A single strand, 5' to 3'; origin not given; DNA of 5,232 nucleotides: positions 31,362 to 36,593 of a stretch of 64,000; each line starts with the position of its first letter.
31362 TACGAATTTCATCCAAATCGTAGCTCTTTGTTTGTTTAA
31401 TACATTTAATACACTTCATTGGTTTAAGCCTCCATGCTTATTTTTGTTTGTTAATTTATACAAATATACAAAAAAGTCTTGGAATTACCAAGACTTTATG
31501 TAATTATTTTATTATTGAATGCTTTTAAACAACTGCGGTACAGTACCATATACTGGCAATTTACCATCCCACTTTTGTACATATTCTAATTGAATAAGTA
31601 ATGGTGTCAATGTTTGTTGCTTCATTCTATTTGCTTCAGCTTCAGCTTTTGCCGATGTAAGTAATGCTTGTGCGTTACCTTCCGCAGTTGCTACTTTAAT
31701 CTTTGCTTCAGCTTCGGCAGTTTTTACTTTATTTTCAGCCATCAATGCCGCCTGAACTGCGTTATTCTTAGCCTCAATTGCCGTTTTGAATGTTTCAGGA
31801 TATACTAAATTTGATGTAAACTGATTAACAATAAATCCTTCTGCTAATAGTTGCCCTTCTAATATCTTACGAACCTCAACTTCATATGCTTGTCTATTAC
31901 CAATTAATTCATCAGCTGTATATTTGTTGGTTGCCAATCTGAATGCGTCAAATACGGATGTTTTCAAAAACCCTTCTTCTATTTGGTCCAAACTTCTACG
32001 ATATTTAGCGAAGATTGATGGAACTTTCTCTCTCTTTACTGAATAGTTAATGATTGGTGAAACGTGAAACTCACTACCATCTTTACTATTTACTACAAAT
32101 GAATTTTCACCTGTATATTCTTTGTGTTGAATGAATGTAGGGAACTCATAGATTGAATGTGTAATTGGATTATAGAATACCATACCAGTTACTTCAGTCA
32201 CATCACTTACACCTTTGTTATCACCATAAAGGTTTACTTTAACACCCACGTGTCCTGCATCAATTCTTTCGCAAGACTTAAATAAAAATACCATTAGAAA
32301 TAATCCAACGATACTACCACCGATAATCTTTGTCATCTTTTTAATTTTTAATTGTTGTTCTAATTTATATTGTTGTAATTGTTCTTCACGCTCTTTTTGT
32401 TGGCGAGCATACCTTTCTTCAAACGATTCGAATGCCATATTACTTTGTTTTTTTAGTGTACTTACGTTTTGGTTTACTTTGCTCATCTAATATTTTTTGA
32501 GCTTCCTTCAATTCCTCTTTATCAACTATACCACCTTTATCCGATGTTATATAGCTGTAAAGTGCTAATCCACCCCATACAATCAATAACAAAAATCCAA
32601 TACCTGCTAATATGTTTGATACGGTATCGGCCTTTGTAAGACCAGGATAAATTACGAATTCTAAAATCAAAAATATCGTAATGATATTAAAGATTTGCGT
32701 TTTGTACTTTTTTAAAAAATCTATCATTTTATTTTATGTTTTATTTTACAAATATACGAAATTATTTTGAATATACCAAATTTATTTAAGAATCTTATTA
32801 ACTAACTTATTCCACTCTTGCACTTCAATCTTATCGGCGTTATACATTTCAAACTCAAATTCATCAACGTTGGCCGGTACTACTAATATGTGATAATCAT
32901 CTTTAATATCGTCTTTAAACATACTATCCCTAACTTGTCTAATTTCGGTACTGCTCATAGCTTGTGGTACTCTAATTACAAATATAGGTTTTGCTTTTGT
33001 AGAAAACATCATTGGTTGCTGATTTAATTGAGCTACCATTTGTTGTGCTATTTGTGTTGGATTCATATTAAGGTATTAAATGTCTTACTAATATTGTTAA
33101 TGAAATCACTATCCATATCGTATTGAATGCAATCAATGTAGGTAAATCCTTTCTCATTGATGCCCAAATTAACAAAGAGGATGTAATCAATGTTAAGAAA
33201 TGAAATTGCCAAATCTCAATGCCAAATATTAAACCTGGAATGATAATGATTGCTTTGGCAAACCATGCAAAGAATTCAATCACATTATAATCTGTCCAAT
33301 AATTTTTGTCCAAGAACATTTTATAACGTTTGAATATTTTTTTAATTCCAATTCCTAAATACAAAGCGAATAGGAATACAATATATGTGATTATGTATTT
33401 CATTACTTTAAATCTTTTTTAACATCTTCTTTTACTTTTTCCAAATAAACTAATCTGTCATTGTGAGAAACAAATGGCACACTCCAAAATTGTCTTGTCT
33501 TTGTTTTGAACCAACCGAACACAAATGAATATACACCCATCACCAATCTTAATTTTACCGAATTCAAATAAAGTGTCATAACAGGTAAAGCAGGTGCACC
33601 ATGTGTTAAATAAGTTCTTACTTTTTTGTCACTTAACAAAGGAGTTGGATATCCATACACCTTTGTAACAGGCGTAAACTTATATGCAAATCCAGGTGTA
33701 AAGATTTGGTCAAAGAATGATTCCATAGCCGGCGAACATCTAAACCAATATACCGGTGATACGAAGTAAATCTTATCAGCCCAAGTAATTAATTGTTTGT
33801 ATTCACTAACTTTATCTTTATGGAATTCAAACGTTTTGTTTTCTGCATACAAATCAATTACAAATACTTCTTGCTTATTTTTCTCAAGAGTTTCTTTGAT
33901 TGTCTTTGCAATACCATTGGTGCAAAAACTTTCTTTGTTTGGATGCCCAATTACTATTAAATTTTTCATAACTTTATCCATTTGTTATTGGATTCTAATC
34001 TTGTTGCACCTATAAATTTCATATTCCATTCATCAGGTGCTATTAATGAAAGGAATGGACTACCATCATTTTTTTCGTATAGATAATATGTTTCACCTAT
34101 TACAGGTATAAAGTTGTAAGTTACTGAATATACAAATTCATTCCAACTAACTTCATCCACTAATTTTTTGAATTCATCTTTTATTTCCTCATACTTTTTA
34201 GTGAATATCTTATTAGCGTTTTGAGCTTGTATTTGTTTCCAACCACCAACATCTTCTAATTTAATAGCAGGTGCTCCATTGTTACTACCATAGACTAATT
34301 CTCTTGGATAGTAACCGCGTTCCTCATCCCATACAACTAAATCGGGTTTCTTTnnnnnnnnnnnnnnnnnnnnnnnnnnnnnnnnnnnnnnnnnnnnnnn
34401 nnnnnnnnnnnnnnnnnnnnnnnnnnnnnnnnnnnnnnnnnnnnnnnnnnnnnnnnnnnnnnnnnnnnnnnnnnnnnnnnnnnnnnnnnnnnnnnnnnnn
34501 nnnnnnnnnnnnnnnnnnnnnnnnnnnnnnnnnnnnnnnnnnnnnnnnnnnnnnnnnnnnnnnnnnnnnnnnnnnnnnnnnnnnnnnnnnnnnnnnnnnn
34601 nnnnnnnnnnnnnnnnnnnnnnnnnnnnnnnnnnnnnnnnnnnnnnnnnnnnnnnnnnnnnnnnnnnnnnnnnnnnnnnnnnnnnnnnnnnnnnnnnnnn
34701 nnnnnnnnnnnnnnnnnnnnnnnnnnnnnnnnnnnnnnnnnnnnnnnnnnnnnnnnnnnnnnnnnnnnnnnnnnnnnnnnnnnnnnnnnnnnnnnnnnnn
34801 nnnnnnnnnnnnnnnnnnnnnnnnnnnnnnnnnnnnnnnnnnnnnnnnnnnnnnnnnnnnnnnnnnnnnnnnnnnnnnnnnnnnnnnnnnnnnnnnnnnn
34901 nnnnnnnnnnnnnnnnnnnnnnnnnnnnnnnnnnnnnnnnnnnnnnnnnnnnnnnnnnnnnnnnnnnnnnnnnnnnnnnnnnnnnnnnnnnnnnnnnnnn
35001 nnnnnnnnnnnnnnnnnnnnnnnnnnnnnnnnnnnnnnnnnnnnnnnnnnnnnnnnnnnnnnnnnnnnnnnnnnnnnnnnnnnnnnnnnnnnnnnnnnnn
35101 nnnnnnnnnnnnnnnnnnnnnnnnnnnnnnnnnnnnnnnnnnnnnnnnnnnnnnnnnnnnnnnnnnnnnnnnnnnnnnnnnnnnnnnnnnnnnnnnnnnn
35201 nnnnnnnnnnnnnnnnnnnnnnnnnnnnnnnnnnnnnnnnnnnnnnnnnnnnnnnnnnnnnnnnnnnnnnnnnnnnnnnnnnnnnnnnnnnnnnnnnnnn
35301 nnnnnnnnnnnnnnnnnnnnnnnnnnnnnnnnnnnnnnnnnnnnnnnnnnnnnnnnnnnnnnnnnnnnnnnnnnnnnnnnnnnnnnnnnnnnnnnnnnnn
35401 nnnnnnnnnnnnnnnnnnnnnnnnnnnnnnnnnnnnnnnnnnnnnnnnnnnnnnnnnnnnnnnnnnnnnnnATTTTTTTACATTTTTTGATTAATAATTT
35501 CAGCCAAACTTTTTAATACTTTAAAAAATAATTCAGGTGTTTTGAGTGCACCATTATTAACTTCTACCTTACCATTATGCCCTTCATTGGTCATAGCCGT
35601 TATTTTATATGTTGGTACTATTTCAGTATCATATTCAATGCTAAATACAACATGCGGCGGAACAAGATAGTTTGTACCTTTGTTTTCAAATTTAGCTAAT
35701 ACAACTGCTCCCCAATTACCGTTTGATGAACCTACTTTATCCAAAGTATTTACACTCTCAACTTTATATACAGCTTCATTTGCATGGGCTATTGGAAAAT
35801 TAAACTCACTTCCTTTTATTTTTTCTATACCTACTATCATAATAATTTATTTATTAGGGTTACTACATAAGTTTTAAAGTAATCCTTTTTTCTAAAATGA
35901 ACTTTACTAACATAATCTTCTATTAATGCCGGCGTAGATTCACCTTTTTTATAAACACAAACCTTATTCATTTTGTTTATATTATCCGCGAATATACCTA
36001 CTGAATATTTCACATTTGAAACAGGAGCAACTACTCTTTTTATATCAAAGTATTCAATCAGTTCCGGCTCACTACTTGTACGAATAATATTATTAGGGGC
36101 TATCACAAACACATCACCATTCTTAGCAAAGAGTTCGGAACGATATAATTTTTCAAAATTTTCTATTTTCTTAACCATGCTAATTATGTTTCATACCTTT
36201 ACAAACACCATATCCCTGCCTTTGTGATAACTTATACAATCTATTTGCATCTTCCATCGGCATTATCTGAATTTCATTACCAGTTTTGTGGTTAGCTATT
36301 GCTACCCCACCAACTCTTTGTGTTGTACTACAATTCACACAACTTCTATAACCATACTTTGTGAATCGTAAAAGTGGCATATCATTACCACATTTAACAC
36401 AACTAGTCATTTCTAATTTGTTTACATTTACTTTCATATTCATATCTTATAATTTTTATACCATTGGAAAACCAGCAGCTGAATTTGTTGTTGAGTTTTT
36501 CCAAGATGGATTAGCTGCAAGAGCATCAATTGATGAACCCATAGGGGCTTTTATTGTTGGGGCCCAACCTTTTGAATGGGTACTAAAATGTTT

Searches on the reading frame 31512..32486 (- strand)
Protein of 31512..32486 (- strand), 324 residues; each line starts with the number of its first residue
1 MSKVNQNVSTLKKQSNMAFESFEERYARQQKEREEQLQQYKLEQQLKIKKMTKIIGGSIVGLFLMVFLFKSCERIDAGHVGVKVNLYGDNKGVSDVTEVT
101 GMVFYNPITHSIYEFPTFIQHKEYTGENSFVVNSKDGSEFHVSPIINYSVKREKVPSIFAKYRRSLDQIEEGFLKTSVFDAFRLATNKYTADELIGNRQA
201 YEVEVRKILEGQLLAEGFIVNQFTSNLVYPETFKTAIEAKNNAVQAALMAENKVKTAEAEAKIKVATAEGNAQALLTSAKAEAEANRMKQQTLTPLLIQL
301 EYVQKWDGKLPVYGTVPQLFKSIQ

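Call 10: search_protein_families(library=pfam, proteins=[window:31512-32486:-])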
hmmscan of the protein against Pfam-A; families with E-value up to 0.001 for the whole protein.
window:31512-32486:- (324 aa): 1 family
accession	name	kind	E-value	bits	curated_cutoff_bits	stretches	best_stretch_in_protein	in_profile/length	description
PF01145.31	Band_7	-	2.8e-20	73.6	23.6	1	74-261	2-176/176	SPFH domain / Band 7 family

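Call 11: search_protein_families(library=phrogs, proteins=[window:31512-32486:-])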
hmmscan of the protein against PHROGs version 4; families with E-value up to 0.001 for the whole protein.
window:31512-32486:- (324 aa): 3 families
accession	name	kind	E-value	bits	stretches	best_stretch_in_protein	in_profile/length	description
phrog_200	-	other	4.4e-67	227.8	1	44-317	74-349/379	lipoprotein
phrog_38808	-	unknown function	9.4e-07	30.1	1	267-315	7-57/68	-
phrog_21428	-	unknown function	3.4e-06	27.9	1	63-99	12-48/63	-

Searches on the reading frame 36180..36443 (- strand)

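Call 31: search_protein_families(library=pfam, max_evalue=0.01, proteins=[window:36180-36443:-])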
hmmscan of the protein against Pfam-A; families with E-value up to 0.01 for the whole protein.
window:36180-36443:- (87 aa): 3 families
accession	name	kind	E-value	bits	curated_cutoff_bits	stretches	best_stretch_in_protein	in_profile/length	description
PF18551.6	TackOD1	-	0.0048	16.9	32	1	6-47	98-139/188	Thaumarchaeal output domain 1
PF01412.23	ArfGap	-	0.0063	17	28.7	1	9-53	10-54/117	Putative GTPase activating protein for Arf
PF06677.18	Auto_anti-p27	-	0.0094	16.5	24.1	0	13-38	16-39/40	Sjogren's syndrome/scleroderma autoantigen 1 (Autoantigen p27)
